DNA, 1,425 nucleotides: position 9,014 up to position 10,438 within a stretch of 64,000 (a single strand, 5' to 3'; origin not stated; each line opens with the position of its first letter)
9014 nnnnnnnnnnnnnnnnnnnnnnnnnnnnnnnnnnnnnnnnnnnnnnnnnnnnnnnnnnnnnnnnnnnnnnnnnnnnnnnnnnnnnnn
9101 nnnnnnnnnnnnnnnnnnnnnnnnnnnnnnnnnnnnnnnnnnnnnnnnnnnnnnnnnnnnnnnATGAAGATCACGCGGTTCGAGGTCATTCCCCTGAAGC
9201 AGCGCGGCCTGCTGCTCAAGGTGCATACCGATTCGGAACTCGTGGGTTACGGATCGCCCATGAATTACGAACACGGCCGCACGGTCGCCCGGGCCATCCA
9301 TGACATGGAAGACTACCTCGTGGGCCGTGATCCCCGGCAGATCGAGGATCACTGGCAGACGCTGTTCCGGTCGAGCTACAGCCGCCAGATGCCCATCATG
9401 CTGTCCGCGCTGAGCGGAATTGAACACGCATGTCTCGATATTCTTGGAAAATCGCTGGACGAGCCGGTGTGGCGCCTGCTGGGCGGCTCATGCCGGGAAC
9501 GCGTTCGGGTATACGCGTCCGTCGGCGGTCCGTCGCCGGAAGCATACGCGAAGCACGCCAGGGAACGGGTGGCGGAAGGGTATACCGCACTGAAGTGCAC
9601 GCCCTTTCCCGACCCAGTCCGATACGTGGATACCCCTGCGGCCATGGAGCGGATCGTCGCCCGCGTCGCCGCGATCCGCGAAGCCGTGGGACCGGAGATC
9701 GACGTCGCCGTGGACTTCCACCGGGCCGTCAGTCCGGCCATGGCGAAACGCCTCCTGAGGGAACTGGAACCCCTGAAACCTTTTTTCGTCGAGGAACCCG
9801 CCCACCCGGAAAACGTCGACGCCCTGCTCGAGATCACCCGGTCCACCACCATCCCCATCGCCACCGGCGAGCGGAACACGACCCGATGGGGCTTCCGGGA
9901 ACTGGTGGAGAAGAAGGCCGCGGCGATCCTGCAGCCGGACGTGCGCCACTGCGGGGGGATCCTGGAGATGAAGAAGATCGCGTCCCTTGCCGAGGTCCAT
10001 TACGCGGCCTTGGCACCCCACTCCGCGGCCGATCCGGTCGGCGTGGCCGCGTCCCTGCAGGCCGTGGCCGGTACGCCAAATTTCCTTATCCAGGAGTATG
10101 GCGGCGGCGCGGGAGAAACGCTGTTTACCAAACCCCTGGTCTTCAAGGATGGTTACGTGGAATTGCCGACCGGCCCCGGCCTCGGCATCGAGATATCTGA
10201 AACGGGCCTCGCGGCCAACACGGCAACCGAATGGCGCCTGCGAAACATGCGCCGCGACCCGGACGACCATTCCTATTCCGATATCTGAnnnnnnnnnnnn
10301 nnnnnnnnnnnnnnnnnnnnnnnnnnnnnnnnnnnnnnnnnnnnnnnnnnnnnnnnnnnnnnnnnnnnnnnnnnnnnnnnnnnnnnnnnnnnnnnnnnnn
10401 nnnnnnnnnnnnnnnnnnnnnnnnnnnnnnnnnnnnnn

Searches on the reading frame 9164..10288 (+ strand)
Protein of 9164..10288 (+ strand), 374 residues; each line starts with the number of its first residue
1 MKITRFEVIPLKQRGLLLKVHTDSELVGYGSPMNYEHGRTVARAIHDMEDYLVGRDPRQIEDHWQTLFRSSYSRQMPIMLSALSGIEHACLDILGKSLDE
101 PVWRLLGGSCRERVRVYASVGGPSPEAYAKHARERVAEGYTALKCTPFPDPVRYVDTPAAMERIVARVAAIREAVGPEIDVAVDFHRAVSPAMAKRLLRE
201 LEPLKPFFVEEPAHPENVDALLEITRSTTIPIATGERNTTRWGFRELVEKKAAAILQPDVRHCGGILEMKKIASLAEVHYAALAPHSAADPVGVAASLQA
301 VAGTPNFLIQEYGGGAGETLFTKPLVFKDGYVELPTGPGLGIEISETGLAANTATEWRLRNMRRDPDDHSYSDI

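Call 46: search_protein_families(library=pfam, proteins=[window:9164-10288:+], max_evalue=0.001)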
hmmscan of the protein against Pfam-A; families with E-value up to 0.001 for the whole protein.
window:9164-10288:+ (374 aa): 2 families
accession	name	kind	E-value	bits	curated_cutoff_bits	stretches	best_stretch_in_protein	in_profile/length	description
PF13378.12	MR_MLE_C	-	2.9e-68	230.3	29.4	1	128-346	2-217/219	Enolase C-terminal domain-like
PF02746.21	MR_MLE_N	-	1.2e-14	54.9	22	1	12-107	25-117/117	Mandelate racemase / muconate lactonizing enzyme, N-terminal domain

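Call 64: search_protein_families(library=ncbifam, proteins=[window:9164-10288:+], max_evalue=1e-10)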
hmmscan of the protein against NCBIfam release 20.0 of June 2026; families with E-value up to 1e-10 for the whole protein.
window:9164-10288:+ (374 aa): 9 families
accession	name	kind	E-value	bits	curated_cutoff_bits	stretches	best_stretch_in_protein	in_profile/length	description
NF010624.0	PRK14017.1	equivalog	2.8e-114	382.1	311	1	1-371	1-379/382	galactonate dehydratase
NF040790.2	glucon_galact_dh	equivalog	1.1e-66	225.3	750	1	16-355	26-372/390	bifunctional D-gluconate/D-galactonate dehydratase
NF043051.1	ManoateDhtManD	equivalog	2.4e-61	207.8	550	2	155-350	182-381/403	D-mannonate dehydratase ManD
NF011654.0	PRK15072.1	subfamily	5.8e-60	203.3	430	2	156-352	184-383/404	D-galactonate dehydratase family protein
NF040866.1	AraD_Arch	equivalog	2.2e-43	148.7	650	1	19-347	38-364/372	arabinonate dehydratase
NF011968.0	PRK15440.1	equivalog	4.4e-33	114.7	393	1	20-288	64-321/395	L-rhamnonate dehydratase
NF047820.1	TalGalacDh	equivalog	1.8e-31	109.4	500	1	40-350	64-362/371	L-talarate/galactarate dehydratase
TIGR02534.1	mucon_cyclo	subfamily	8.5e-30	104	334.95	1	16-349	30-362/368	muconate/chloromuconate family cycloisomerase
NF043002.1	HProlDhtase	equivalog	6.8e-14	51.5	500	1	23-275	41-281/366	cis-3-hydroxy-L-proline dehydratase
